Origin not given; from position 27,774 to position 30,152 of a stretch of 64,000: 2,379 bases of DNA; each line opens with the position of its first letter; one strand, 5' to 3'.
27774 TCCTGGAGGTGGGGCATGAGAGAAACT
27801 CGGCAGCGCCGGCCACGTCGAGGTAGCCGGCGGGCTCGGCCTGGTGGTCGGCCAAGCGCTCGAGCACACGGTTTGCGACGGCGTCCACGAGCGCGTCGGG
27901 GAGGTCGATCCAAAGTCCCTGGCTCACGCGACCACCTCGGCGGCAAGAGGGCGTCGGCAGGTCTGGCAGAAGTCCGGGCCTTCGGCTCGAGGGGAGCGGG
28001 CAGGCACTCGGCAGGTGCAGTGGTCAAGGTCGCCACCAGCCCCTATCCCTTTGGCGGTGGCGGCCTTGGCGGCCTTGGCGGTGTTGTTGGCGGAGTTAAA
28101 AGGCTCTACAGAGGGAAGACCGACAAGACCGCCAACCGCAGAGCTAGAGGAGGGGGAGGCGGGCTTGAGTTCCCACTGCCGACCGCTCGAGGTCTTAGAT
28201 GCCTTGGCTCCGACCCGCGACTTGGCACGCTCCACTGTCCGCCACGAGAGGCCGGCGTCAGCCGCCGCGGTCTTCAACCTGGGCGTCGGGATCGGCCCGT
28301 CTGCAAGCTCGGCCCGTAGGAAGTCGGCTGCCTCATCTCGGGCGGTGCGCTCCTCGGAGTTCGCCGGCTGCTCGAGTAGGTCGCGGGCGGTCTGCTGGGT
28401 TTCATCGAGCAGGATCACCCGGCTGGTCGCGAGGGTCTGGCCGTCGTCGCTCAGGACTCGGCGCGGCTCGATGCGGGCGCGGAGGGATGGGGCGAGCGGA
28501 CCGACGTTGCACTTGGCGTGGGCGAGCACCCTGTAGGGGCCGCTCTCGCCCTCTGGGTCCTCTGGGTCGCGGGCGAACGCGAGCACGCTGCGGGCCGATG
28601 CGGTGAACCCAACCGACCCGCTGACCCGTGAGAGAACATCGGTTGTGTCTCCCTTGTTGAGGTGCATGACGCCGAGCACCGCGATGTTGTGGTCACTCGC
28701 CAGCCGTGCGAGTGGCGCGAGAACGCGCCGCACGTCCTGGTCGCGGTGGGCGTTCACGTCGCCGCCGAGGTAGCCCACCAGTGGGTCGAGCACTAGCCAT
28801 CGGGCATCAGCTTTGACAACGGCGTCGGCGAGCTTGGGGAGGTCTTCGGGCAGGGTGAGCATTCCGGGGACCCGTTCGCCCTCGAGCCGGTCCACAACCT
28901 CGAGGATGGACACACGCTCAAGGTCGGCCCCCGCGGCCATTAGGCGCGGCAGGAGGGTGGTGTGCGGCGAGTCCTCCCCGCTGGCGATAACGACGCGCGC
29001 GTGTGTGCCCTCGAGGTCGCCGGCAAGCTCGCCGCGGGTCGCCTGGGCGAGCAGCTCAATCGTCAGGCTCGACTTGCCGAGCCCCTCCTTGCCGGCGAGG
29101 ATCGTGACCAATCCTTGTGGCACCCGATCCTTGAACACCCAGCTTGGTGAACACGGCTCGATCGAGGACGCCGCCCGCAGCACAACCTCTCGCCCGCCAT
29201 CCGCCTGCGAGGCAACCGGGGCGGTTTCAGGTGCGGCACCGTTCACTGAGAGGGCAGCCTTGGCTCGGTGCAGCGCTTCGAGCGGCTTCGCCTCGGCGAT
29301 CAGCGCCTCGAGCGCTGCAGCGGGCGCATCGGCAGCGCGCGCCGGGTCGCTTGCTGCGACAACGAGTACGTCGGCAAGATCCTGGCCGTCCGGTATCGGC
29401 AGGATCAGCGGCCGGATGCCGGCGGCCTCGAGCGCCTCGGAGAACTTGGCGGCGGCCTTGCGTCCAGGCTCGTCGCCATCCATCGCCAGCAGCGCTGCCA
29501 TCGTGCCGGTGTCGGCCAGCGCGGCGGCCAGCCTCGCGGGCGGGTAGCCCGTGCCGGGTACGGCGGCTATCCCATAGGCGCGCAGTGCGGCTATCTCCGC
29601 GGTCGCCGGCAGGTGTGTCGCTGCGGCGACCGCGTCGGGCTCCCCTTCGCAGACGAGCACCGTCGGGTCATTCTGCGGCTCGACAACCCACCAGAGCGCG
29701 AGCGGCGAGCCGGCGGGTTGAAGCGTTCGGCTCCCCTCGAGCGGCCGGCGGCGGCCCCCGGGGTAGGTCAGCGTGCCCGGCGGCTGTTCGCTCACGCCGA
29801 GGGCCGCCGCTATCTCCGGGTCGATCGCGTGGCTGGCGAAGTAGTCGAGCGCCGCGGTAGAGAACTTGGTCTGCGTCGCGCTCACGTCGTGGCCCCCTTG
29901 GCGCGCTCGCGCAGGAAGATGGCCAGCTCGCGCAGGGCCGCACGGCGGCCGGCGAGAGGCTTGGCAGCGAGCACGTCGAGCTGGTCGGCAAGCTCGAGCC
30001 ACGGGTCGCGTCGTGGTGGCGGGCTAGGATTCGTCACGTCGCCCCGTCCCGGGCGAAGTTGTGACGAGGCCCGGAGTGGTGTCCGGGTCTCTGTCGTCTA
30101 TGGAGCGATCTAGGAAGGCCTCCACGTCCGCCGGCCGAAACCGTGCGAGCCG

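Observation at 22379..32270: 9.85-kb integrative element in tRNA-Met with replication and HNH modules but no virion or conjugation genes (satellite-like?)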

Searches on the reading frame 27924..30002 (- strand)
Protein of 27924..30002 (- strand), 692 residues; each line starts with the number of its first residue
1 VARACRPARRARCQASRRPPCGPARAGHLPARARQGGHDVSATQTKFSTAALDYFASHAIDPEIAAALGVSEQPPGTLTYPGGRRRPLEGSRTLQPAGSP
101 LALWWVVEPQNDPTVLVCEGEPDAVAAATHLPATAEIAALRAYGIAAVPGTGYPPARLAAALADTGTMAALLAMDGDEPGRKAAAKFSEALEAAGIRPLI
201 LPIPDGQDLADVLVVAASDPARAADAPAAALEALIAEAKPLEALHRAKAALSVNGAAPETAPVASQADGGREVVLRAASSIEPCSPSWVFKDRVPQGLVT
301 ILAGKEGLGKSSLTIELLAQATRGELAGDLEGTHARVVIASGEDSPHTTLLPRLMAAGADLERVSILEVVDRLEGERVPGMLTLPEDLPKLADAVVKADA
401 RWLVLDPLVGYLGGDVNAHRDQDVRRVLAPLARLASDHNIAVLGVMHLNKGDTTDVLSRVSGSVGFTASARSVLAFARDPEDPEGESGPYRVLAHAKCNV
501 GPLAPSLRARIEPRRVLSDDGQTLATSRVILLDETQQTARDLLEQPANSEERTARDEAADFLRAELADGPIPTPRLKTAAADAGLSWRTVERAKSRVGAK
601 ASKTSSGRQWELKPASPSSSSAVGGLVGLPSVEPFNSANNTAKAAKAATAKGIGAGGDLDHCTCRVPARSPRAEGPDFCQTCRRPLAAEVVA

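Call 11: search_protein_families(library=pfam, proteins=[window:27924-30002:-], max_evalue=0.1)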
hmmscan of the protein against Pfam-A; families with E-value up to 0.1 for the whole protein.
window:27924-30002:- (692 aa): 4 families
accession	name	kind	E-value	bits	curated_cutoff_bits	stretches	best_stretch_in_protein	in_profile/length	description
PF13481.12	AAA_25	-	2.7e-29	102.6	27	1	280-451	17-193/195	AAA domain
PF13155.12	Toprim_2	-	2.8e-07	31.2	22.1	1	117-213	2-88/88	Toprim-like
PF13362.12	Toprim_3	-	1.4e-06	29.1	27.2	1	115-216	2-92/95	Toprim domain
PF13662.12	Toprim_4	-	0.079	13.6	25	0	157-197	36-80/85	Toprim domain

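Call 13: search_protein_families(library=phrogs, proteins=[window:27924-30002:-], max_evalue=0.01)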
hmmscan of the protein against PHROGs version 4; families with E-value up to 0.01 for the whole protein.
window:27924-30002:- (692 aa): 12 families
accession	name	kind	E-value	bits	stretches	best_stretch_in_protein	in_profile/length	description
phrog_10729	-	DNA, RNA and nucleotide metabolism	7.5e-37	127.9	1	227-604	330-702/722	DNA polymerase/primase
phrog_239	-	DNA, RNA and nucleotide metabolism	2.2e-20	74.2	1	114-483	195-560/801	DNA primase/helicase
phrog_906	-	DNA, RNA and nucleotide metabolism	3.9e-11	43.4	1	257-479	488-699/872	DNA polymerase/primase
phrog_3123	-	unknown function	6.7e-07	29.3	1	283-482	327-542/583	-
phrog_1284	-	unknown function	4.4e-06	27.3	1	276-451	15-187/306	-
phrog_25693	-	unknown function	4.5e-05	23.2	1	277-454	32-215/405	-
phrog_6012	-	DNA, RNA and nucleotide metabolism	0.0008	19.7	1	286-484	135-334/447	DNA helicase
phrog_296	-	integration and excision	0.003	17.3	0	535-614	533-614/626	DNA transposition protein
phrog_6088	-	DNA, RNA and nucleotide metabolism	0.0034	16.9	1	114-211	189-278/772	DNA primase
phrog_19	-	DNA, RNA and nucleotide metabolism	0.004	17.1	0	420-482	477-543/621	DnaB-like replicative helicase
phrog_47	-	DNA, RNA and nucleotide metabolism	0.0051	16.3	1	110-211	230-320/947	DNA primase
phrog_6444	-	DNA, RNA and nucleotide metabolism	0.0056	16.5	1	111-215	258-353/577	DNA primase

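Call 15: find_related_loci(query=window:27924-29888:-, collection=genome_contigs, flank=10000)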
Query window:27924-29888:- (654 aa) in genome_contigs; peptide patterns used: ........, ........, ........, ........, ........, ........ (x = any residue, [..] = any of these).
233 stretches matched a pattern; 2 encode a relative of the query (tblastn E <= 1e-3); 2 distinct loci.
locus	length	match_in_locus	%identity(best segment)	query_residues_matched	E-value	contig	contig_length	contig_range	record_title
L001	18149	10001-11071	47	219-574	2e-85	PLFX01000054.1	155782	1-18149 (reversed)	MAG: Solirubrobacterales bacterium isolate bog_583 73.20110800_S3D.66_contig_1319, whole genome shotgun sequence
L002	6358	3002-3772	57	383-647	1e-61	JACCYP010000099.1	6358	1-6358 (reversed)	MAG: Thermoleophilaceae bacterium isolate MGR_bin207 SD2897-2912_k127_8460058, whole genome shotgun sequence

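Call 16: find_homologous_proteins(query=window:27924-29888:-)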
Query window:27924-29888:- (654 aa): 29 proteins with E <= 0.001 among 8000 candidates.
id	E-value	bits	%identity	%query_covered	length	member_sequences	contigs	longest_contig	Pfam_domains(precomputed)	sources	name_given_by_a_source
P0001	0.0e+0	1401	100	100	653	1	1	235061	PF13155.13,PF13362.13,PF13481.13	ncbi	-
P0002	1.4e-290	984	72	99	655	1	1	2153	PF13155.13,PF01751.29,PF13362.13,PF13481.13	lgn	-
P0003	4.6e-215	734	82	64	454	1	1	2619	PF13481.13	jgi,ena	-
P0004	6.0e-157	542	64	64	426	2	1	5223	PF13481.13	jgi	-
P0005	4.9e-154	533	67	62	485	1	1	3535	PF13481.13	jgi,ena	-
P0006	1.6e-147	511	65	59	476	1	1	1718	PF13481.13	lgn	-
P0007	2.3e-129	451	61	54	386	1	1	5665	PF13481.13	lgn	-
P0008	3.9e-123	431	58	57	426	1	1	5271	PF13481.13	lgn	-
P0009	6.1e-116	407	46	86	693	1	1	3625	PF13155.13,PF13481.13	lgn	-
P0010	2.1e-115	405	64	48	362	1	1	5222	PF13481.13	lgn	-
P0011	1.2e-112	396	56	57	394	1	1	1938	PF13481.13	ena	-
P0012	1.1e-111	393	57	53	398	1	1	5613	PF13481.13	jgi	jgi:hypothetical protein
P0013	2.1e-108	382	56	52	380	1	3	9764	PF13481.13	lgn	-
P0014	1.5e-107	379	53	56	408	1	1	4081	PF13481.13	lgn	-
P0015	1.9e-100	356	40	89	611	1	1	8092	PF13155.13,PF13481.13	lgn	-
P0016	4.9e-86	308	46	68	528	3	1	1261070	PF13481.13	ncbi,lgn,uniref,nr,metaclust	ncbi:AAA family ATPase [Thermoleophilum album]|uniref:AAA domain-containing protein n=1 Tax=Thermole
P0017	1.8e-79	287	39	87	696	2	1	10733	PF13481.13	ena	-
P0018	1.4e-78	284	45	56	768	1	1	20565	PF13481.13,PF08708.17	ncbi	-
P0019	5.1e-78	282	46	56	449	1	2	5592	PF13481.13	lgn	-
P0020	8.1e-78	281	47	54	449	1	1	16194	PF13481.13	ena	-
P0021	2.7e-77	279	47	52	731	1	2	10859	PF09250.17,PF13481.13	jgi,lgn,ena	-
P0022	1.2e-62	231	44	54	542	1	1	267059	PF00772.27,PF13481.13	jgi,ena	-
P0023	3.7e-60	223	42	53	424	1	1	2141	PF13481.13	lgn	-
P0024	1.2e-50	191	38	76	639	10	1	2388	PF13481.13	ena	-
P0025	2.9e-49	187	38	56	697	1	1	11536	PF13481.13,PF08708.17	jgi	jgi:hypothetical protein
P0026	2.7e-48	184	40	51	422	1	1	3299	PF13481.13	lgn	-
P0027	1.5e-46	178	37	75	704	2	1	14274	PF13481.13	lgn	-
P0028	1.4e-36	145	35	52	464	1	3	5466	PF13481.13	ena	-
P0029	6.3e-35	139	34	53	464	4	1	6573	PF13481.13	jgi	jgi:putative DNA primase/helicase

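Call 17: find_encoding_contigs(protein=P0001, flank=10000, max_places=3)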
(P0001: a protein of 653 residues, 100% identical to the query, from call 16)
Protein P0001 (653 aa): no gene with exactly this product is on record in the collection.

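Call 18: find_encoding_contigs(protein=P0016, flank=10000, max_places=3)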
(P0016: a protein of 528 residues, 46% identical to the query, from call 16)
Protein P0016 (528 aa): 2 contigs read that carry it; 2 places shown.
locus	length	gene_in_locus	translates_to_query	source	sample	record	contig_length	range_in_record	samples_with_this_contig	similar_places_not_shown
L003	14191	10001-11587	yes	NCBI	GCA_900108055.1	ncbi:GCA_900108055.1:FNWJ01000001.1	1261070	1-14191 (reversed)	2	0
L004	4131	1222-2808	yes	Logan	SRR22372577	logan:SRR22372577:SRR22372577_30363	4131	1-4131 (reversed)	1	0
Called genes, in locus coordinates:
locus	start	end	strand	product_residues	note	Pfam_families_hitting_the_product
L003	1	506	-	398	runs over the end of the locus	PF00069:Pkinase, PF07714:PK_Tyr_Ser-Thr, PF03109:ABC1 (weak)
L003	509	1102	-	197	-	-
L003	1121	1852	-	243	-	PF00149:Metallophos, PF12850:Metallophos_2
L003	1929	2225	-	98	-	PF11950:DUF3467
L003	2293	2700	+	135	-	PF02590:SPOUT_MTase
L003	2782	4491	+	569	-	PF03485:Arg_tRNA_synt_N, PF00750:tRNA-synt_1d, PF05746:DALR_1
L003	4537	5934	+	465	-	PF00561:Abhydrolase_1 (faint)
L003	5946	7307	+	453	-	PF03486:HI0933_like (faint), PF05834:Lycopene_cycl (faint), PF07992:Pyr_redox_2, PF13738:Pyr_redox_3 (faint), PF00070:Pyr_redox, PF02852:Pyr_redox_dim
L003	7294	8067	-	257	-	PF02683:DsbD_TM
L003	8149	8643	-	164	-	PF03918:CcmH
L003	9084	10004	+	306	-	-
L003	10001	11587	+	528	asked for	PF13481:AAA_25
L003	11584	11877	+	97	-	-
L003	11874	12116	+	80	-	-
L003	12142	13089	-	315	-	-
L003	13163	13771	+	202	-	-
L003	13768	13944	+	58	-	-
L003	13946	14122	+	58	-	-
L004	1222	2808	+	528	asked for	PF13481:AAA_25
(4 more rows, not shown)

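Call 21: search_protein_families(library=pfam, proteins=[L001:8627-9205:+, L001:9744-10040:+, L001:10037-11311:+, L001:11308-11601:+, L001:11708-12178:+, L001:12175-12666:+, L001:12663-14162:+, L001:14440-15150:+, L001:15150-15515:+, L001:16596-17687:-], max_evalue=0.01)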
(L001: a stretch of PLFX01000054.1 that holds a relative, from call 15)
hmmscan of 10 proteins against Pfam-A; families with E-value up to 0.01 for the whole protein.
L001:8627-9205:+ (192 aa): 1 family
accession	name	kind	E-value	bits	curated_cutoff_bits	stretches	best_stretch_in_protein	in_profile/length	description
PF12802.13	MarR_2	-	0.0059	17.2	27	0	159-185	13-40/61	MarR family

L001:9744-10040:+ (98 aa): 0 families

L001:10037-11311:+ (424 aa): 4 families
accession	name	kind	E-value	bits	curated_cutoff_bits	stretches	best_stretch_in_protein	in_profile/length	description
PF13481.12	AAA_25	-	1.1e-32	113.7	27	1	7-185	11-193/195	AAA domain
PF13191.12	AAA_16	-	0.00041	21.3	32.6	1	33-173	28-163/167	AAA ATPase domain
PF03796.21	DnaB_C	-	0.0011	18.9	27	0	29-94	19-75/255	DnaB-like helicase C terminal domain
PF06745.19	ATPase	-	0.0045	16.8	26.6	1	24-189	14-169/231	KaiC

L001:11308-11601:+ (97 aa): 1 family
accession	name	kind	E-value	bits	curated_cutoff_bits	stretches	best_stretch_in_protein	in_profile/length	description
PF12728.13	HTH_17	-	6.7e-07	29.9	27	1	47-95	1-49/51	Helix-turn-helix domain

L001:11708-12178:+ (156 aa): 0 families

L001:12175-12666:+ (163 aa): 1 family
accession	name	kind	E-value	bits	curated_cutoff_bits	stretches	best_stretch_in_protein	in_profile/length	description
PF05866.16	RusA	-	3.8e-08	34.4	22.8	1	13-116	7-114/124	Endodeoxyribonuclease RusA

L001:12663-14162:+ (499 aa): 1 family
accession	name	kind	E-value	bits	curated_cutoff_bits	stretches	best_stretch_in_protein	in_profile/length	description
PF03354.21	TerL_ATPase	-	9e-08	32.5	23.7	1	49-186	29-168/178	Terminase large subunit, ATPase domain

L001:14440-15150:+ (236 aa): 0 families

L001:15150-15515:+ (121 aa): 0 families

L001:16596-17687:- (363 aa): 1 family
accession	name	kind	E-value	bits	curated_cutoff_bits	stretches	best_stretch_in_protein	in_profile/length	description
PF13289.12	SIR2_2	-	1.8e-06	28.5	24.5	1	164-295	3-102/141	SIR2-like domain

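Call 24: find_related_loci(query=A1, collection=metagenome_contigs, flank=10000)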
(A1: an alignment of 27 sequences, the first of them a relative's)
Query A1 (653 aa) in metagenome_contigs; peptide patterns used: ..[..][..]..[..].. (x = any residue, [..] = any of these).
600 stretches matched a pattern (row limit reached: there are more); 334 encode a relative of the query (tblastn E <= 1e-3); the best 80 are kept; 79 distinct loci.
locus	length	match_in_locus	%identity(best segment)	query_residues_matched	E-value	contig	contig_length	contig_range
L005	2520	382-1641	82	232-651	0e+0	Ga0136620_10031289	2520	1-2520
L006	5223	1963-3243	64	232-651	1e-159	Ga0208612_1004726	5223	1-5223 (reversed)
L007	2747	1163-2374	67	218-620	1e-156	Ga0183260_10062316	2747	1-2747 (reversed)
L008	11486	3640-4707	48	238-590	9e-85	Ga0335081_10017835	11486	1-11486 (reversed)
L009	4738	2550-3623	45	219-572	1e-82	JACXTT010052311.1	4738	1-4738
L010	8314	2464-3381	52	227-539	9e-82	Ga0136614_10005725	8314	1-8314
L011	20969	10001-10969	48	248-572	5e-81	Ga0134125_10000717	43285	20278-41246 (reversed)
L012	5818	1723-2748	47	234-572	5e-81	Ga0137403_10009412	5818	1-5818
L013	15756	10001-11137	45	234-601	5e-79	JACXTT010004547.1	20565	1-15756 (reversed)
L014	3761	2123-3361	42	136-572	3e-75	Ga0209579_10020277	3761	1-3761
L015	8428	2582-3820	42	136-572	8e-75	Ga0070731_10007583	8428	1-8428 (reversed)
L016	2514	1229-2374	43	231-615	2e-75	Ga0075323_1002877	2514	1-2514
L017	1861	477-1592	44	207-585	4e-75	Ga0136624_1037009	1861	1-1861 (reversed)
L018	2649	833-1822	45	229-564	4e-73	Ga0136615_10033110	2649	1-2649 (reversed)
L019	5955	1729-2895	42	215-605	1e-70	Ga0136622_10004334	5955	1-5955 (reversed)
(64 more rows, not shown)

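Call 25: find_related_loci(query=A1, collection=viral_contigs, flank=10000)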
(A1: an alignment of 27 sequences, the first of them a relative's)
Query A1 (653 aa) in viral_contigs; peptide patterns used: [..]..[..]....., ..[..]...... (x = any residue, [..] = any of these).
361 stretches matched a pattern; 250 encode a relative of the query (tblastn E <= 1e-3); the best 80 are kept; 80 distinct loci.
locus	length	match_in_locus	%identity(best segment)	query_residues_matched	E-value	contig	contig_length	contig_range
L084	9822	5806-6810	43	233-576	2e-65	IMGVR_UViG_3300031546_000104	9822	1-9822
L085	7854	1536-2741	37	128-572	1e-56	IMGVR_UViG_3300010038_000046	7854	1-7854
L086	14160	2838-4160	33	214-648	1e-54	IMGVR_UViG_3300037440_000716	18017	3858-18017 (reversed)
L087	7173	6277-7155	43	233-533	2e-54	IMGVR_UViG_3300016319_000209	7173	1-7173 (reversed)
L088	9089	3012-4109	37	220-586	7e-54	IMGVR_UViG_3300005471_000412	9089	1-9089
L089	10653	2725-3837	35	213-586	4e-53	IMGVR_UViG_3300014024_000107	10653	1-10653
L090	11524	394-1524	35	240-626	3e-52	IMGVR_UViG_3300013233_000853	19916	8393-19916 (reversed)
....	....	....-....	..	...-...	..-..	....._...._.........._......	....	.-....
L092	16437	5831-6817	40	235-571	2e-51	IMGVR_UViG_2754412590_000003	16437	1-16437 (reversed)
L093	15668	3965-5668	32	50-633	3e-50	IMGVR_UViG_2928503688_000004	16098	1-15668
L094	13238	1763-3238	32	76-580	7e-50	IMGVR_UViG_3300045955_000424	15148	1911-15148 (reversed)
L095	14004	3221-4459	33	131-573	2e-49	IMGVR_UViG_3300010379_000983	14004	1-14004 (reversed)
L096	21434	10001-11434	31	76-587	9e-49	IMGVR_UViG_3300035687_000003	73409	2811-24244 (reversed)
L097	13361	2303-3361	37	219-573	1e-48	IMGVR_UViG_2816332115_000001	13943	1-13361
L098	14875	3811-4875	35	228-580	2e-48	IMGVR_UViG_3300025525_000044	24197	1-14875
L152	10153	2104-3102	36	234-571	7e-40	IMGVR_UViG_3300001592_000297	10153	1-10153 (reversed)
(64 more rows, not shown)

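Call 36: search_protein_families(library=ncbifam, proteins=[window:27924-29888:-], max_evalue=0.1)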
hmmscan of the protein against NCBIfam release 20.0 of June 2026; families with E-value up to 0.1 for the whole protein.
window:27924-29888:- (654 aa): 2 families
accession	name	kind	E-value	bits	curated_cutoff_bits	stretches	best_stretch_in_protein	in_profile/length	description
TIGR01391.1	dnaG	equivalog_domain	0.0017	17.3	283.6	1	131-207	301-378/414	DNA primase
NF003301.0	PRK04301.1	equivalog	0.058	12.5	259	1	261-405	103-246/316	DNA repair and recombination protein RadA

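Call 37: search_protein_families(library=padloc, proteins=[window:27924-29888:-], max_evalue=0.1)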
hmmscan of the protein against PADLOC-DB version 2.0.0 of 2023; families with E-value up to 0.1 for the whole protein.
window:27924-29888:- (654 aa): 1 family
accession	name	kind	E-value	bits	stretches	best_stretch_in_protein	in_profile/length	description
PDLC03800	RTasDnaG-like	-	0.00051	16.9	1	63-220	273-413/550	DRT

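Call 40: find_encoding_contigs(protein=P0013, flank=10000, max_places=3)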
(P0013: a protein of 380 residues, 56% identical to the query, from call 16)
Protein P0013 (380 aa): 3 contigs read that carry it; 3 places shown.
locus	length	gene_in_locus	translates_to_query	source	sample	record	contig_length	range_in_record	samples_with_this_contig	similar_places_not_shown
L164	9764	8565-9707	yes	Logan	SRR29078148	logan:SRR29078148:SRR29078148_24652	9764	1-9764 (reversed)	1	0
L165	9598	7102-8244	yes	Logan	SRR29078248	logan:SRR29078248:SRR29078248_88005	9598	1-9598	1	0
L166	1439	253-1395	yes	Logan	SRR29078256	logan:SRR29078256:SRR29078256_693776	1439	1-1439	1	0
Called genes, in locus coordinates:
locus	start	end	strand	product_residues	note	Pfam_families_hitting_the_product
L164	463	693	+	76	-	PF12728:HTH_17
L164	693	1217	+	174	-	-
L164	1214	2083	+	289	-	PF04586:Peptidase_S78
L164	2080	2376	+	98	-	-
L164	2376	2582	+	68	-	-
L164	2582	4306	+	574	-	-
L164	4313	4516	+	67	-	-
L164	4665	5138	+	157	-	-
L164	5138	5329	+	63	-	-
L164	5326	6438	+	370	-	PF14659:Phage_int_SAM_3 (weak), PF22022:Phage_int_M (weak), PF00589:Phage_integrase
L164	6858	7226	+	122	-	-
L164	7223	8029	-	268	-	-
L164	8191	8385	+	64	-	-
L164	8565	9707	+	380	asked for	PF13481:AAA_25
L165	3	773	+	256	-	?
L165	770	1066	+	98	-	-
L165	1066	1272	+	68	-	-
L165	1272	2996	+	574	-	-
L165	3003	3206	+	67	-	-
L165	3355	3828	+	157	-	-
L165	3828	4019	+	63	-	-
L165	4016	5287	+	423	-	PF14659:Phage_int_SAM_3 (weak), PF22022:Phage_int_M (weak), PF00589:Phage_integrase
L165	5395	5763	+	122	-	-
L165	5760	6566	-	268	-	-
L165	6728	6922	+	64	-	-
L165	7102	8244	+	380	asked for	PF13481:AAA_25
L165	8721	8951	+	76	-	PF12728:HTH_17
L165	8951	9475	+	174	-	-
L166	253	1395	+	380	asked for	PF13481:AAA_25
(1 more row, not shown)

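Call 41: find_encoding_contigs(protein=P0017, flank=10000, max_places=2)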
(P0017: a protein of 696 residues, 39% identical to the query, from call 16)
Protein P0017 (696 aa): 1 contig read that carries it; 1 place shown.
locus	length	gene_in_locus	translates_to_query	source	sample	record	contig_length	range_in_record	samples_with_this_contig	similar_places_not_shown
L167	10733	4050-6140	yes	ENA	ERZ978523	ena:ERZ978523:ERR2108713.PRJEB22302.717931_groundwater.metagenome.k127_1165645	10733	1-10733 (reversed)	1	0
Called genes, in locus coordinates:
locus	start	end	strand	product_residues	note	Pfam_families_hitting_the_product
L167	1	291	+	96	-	?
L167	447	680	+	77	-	-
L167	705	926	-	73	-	-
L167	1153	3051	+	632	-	PF13948:DUF4215 (weak)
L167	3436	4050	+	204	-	-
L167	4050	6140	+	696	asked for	PF13481:AAA_25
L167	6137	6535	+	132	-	-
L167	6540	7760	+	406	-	PF00589:Phage_integrase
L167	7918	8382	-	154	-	PF08808:RES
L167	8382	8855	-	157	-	PF20432:Xre-like-HTH, PF09722:Xre_MbcA_ParS_C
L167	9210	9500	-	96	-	-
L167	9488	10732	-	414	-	?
